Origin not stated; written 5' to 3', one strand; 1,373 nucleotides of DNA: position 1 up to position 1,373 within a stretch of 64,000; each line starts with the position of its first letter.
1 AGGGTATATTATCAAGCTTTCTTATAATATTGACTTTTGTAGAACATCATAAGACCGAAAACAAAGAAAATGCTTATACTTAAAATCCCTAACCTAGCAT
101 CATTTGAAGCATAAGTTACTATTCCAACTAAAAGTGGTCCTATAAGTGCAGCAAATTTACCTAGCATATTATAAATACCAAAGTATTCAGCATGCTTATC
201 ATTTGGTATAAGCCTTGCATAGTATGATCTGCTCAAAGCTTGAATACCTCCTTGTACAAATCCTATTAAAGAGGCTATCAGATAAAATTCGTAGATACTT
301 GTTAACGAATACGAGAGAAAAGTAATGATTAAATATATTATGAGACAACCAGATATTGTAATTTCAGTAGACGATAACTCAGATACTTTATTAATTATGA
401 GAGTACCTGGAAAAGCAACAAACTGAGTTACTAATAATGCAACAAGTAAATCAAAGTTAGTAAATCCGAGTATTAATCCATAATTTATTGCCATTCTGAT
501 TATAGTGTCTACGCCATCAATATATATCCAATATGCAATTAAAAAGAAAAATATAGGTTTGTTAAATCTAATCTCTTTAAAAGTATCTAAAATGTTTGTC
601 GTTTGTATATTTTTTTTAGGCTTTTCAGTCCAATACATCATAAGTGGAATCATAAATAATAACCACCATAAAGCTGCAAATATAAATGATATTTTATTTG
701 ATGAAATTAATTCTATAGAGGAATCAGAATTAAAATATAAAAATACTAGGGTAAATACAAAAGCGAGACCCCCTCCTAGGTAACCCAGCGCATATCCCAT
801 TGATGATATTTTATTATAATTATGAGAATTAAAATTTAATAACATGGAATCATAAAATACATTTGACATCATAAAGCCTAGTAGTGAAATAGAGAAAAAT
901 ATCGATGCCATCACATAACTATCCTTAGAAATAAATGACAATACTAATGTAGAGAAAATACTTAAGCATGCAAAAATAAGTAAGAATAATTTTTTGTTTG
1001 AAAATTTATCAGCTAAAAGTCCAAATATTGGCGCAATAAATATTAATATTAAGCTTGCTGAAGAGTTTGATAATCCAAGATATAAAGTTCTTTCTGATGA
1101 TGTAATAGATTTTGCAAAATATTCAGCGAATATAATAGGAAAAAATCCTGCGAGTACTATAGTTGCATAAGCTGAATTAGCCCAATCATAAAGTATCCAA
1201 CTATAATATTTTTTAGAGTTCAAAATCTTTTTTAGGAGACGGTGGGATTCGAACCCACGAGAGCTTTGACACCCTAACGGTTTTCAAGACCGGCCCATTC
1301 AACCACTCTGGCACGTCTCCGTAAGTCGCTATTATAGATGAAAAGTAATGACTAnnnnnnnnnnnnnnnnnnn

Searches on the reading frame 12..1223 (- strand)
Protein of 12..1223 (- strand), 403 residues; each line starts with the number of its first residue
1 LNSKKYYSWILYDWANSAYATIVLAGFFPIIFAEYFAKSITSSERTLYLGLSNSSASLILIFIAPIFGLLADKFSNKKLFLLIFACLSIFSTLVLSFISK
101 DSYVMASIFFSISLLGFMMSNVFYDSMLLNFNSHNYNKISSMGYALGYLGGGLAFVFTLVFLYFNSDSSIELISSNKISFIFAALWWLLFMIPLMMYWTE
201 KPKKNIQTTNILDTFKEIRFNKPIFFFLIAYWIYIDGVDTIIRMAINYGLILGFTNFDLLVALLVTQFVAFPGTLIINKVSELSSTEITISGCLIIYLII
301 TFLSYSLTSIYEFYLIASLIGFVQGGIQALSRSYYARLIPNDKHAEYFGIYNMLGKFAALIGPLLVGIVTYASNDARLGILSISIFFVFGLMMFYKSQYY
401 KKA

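Call 18: search_protein_families(library=pfam, proteins=[window:12-1223:-], max_evalue=0.00001)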
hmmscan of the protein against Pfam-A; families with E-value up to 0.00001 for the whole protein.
window:12-1223:- (403 aa): 2 families
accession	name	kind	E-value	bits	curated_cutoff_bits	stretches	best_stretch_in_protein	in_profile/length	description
PF11700.14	ATG22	-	1.9e-49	169.2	24.1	2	135-395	189-470/482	Vacuole effluxer Atg22 like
PF07690.21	MFS_1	-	8.9e-25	87.8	33.4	2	21-363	12-347/347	Major Facilitator Superfamily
